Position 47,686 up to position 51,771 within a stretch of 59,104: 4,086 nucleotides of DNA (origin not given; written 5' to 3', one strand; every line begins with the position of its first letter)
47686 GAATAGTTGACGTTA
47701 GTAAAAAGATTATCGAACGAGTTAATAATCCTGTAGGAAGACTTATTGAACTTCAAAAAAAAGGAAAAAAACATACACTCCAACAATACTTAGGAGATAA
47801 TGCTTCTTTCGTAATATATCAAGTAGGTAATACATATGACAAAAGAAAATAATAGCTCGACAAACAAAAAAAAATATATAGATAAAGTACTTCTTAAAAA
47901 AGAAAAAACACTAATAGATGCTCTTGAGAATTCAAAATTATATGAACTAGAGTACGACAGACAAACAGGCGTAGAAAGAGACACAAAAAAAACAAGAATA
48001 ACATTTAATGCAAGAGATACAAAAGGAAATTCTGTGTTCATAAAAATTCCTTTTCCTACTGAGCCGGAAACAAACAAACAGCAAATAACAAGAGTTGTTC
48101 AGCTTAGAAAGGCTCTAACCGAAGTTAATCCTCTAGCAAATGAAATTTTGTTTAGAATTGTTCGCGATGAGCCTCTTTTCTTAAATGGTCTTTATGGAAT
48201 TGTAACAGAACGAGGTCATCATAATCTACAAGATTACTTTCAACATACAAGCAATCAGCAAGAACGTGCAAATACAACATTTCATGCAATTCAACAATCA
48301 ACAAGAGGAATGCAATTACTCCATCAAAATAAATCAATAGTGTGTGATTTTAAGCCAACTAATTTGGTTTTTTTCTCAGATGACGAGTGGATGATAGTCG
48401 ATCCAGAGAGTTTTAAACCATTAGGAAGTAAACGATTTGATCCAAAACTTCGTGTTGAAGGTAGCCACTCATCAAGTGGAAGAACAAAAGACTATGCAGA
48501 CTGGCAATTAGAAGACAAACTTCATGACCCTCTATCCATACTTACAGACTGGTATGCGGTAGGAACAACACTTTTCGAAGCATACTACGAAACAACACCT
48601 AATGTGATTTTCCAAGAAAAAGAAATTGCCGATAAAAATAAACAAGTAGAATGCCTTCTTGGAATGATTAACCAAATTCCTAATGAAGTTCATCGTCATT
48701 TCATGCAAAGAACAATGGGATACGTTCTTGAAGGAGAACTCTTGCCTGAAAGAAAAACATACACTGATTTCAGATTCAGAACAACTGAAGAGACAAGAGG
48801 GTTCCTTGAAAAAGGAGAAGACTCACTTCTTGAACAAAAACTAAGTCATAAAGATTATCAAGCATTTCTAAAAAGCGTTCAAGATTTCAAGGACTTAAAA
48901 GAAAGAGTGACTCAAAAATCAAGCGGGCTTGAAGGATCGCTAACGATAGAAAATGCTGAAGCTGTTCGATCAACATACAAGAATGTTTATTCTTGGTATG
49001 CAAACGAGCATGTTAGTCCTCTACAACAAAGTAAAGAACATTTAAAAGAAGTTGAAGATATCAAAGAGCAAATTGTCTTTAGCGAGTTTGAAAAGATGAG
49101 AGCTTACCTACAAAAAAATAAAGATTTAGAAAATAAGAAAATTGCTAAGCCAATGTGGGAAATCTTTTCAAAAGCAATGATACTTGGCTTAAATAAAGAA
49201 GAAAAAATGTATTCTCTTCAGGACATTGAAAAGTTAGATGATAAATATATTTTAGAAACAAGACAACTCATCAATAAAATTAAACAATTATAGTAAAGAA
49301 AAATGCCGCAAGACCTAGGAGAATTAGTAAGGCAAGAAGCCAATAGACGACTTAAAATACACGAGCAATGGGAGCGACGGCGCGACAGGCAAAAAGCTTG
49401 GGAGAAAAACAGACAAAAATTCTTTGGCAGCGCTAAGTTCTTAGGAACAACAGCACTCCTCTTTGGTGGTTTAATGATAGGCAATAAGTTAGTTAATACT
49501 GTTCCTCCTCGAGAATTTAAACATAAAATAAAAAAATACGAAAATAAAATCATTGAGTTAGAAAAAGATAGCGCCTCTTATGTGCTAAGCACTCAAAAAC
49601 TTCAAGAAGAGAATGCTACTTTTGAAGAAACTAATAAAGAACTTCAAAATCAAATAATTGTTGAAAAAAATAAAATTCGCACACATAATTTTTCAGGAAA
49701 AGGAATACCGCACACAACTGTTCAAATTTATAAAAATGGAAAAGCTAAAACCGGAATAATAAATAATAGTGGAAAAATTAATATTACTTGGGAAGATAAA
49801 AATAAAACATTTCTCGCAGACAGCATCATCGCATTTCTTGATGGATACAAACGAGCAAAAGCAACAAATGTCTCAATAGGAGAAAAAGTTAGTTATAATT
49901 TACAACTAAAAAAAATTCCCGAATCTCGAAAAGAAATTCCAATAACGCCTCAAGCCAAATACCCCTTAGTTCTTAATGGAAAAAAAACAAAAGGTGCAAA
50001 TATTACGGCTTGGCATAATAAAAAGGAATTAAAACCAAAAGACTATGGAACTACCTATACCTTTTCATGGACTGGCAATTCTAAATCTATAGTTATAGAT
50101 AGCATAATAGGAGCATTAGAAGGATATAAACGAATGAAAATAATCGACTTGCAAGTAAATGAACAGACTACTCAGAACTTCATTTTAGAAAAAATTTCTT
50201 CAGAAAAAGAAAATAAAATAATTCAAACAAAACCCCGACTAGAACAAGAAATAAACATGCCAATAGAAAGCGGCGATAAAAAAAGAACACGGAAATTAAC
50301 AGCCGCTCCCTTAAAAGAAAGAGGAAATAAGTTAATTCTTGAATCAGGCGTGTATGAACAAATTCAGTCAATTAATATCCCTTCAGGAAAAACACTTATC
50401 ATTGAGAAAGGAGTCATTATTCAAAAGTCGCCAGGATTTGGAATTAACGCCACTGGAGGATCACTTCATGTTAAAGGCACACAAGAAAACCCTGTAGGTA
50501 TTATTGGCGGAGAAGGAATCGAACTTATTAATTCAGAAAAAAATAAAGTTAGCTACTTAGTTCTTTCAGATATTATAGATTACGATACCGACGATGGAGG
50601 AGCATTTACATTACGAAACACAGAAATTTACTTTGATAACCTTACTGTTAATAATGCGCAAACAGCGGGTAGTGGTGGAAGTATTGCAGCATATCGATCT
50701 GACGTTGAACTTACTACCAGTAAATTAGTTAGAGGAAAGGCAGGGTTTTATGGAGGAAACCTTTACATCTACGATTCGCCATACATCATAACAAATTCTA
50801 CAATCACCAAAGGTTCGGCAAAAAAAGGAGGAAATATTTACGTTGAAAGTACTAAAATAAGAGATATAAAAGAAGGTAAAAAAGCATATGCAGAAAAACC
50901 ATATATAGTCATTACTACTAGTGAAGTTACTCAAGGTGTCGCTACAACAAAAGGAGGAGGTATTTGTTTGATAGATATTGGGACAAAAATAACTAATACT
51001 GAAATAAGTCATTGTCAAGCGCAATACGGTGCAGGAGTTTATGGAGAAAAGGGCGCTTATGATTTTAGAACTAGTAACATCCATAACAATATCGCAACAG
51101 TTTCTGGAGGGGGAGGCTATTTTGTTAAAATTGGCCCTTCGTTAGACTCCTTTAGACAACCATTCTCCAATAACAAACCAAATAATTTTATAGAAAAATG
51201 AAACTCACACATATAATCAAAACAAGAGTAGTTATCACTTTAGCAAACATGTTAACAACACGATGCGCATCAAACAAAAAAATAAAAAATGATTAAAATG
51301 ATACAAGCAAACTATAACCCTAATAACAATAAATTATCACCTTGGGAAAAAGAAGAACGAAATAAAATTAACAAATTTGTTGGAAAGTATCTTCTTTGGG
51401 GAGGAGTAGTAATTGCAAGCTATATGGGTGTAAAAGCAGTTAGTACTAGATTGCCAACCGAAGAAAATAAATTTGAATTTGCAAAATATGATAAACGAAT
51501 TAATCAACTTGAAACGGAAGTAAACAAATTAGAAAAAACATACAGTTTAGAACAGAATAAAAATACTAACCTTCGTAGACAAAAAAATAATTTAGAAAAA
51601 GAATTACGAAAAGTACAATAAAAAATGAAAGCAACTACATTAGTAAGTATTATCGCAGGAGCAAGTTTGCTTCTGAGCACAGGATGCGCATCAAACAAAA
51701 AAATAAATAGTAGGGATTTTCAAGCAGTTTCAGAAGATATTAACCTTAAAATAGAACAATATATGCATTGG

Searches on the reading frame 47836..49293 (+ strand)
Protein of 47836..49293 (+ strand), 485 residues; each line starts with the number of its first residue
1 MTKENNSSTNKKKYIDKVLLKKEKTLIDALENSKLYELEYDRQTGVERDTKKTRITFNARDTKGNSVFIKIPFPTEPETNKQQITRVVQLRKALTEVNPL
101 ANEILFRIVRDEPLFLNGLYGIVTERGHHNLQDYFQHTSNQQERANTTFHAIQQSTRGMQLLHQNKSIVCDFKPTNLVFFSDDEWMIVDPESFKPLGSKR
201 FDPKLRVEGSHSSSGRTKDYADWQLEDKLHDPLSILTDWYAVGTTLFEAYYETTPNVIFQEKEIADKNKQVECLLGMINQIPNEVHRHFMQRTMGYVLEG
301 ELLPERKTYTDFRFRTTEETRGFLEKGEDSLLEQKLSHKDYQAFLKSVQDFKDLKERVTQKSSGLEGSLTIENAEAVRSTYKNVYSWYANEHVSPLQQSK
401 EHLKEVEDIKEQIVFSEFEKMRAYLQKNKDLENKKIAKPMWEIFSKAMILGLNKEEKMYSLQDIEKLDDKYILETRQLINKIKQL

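Call 22: search_protein_families(library=pfam, proteins=[window:47836-49293:+], max_evalue=0.01)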
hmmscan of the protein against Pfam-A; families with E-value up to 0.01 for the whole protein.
window:47836-49293:+ (485 aa): 1 family
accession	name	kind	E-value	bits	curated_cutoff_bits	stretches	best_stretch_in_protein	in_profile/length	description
PF00069.31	Pkinase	-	1e-05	25.5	31.7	1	122-273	75-212/263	Protein kinase domain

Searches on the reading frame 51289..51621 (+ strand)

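Call 22: search_protein_families(library=pfam, proteins=[window:51289-51621:+], max_evalue=0.01)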
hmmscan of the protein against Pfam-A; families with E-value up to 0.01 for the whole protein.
window:51289-51621:+ (110 aa): 2 families
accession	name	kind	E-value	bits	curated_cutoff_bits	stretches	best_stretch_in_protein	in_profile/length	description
PF13166.12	AAA_13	-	0.00057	19.2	36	1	36-109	404-456/713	AAA domain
PF14932.11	HAUS-augmin3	-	0.0012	18.8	29.4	1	13-109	22-120/260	HAUS augmin-like complex subunit 3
